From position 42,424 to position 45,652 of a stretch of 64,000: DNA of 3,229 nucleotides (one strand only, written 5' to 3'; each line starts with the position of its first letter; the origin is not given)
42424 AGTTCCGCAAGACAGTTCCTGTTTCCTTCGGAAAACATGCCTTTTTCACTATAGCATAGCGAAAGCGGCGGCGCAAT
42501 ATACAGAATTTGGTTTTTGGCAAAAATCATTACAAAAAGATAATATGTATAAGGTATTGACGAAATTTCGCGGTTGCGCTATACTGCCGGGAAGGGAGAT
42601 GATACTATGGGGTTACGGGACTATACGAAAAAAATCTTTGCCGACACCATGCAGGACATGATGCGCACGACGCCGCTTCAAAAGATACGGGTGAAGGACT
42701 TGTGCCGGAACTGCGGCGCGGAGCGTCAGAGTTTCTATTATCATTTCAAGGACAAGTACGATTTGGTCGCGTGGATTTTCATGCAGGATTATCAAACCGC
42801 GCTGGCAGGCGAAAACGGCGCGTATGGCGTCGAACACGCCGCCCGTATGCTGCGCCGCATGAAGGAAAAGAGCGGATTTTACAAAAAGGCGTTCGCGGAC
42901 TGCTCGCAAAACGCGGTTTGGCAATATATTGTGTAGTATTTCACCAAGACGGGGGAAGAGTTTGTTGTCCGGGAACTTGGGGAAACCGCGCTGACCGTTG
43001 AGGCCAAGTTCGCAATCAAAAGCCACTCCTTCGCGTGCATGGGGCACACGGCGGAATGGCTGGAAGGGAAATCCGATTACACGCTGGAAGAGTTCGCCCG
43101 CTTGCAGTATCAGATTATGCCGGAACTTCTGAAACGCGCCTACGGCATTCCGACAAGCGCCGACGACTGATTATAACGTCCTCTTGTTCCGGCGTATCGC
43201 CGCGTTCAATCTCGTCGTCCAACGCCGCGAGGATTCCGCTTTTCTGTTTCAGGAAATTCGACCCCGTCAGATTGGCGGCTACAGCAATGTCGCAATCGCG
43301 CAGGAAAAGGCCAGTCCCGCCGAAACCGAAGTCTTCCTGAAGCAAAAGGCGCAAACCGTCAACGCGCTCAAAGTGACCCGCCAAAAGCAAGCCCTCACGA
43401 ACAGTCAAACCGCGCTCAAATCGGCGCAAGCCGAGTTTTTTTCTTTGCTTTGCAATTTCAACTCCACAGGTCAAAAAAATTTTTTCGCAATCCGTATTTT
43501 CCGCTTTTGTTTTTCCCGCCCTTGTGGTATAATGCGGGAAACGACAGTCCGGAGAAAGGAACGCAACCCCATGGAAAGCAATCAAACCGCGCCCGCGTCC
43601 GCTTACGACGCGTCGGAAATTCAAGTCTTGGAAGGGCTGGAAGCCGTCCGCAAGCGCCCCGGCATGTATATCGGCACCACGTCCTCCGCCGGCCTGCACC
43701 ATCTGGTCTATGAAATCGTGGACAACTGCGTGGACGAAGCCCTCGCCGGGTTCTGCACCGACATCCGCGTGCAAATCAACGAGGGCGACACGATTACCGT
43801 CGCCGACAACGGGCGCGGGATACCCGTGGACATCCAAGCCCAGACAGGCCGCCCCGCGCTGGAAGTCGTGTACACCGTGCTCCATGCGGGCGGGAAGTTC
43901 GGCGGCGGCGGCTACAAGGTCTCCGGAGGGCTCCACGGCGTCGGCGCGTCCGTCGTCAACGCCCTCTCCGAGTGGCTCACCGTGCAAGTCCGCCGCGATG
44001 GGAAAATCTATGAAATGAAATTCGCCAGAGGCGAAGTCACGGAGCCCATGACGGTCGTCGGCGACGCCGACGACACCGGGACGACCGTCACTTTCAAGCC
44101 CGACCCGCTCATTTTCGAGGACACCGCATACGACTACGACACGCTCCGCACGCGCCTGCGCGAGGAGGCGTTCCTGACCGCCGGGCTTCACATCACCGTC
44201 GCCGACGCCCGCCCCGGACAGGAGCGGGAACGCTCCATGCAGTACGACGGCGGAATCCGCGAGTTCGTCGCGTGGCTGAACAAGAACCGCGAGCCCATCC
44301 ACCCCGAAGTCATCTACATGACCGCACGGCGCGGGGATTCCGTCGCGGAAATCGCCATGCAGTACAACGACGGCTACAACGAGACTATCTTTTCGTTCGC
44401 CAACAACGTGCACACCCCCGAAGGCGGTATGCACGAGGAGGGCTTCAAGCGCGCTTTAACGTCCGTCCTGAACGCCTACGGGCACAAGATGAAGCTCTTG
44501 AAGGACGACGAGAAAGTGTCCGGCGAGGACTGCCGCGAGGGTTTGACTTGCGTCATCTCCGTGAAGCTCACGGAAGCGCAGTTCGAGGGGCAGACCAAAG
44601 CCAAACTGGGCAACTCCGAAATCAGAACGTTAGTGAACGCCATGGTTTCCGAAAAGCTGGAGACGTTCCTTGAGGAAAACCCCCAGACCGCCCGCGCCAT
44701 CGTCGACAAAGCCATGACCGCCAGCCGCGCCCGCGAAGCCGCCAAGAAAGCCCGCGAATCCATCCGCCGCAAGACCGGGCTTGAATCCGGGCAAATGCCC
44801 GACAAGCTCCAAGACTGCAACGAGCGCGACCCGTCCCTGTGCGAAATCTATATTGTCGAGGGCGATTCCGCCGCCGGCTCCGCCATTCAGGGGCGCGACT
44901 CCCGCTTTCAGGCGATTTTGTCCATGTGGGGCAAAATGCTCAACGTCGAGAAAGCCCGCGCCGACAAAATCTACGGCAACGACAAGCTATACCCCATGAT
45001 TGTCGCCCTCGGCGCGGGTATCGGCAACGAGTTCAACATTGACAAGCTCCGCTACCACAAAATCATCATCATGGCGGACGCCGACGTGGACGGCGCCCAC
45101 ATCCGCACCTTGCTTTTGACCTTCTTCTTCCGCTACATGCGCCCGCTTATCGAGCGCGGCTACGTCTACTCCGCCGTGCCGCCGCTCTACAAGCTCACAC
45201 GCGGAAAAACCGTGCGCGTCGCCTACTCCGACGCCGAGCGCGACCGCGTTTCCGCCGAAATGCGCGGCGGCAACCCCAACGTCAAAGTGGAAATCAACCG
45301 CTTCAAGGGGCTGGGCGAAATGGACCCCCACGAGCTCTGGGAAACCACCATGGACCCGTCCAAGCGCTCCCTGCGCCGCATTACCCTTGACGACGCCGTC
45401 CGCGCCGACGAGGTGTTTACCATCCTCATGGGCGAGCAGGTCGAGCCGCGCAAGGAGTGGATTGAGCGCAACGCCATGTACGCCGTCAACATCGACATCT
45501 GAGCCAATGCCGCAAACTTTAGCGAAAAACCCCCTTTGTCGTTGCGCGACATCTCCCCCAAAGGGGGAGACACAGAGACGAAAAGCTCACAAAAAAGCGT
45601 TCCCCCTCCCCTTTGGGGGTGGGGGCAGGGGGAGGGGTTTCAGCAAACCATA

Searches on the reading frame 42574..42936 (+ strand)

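Call 80: search_protein_families(library=pfam, proteins=[window:42574-42936:+], max_evalue=0.001)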
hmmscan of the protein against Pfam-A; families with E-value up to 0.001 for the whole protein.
window:42574-42936:+ (120 aa): 1 family
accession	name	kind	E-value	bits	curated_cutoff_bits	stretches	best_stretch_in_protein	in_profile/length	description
PF00440.29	TetR_N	-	5e-05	23.4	24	1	39-66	18-45/47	Bacterial regulatory proteins, tetR family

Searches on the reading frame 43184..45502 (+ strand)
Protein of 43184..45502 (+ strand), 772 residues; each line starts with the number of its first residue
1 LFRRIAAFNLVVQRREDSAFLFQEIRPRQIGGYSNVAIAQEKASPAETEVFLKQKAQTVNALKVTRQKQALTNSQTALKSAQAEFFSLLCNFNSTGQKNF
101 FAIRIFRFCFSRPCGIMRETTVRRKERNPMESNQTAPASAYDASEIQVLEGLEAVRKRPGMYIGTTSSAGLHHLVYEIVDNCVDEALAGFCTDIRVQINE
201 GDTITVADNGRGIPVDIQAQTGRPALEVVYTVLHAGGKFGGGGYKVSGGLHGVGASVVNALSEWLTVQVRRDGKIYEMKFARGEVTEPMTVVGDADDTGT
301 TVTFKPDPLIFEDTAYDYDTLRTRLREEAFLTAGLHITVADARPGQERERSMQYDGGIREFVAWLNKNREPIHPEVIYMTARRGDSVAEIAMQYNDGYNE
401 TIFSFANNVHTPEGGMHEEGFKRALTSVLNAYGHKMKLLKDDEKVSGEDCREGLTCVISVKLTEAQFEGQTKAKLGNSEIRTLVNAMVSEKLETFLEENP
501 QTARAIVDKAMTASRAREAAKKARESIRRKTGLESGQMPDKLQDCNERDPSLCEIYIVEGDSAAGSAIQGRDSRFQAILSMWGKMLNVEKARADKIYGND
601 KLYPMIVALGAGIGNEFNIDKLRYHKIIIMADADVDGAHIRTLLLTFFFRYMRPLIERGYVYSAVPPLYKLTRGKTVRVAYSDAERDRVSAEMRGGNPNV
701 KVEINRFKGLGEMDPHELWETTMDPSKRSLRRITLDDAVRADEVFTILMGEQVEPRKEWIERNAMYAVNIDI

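Call 80: search_protein_families(library=pfam, proteins=[window:43184-45502:+], max_evalue=0.001)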
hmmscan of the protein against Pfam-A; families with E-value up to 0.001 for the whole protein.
window:43184-45502:+ (772 aa): 4 families
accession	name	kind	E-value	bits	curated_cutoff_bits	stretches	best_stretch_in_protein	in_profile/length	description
PF00204.31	DNA_gyraseB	-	1.5e-59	200.8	27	1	357-525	1-172/173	DNA gyrase B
PF00986.26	DNA_gyraseB_C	-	1.8e-28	98.9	29.8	1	701-761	3-63/63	DNA gyrase B subunit, carboxyl terminus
PF01751.28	Toprim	-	3.6e-17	62.8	23.1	1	554-659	1-91/96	Toprim domain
PF02518.31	HATPase_c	-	3.9e-16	59.9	26.4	1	169-307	4-108/111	Histidine kinase-, DNA gyrase B-, and HSP90-like ATPase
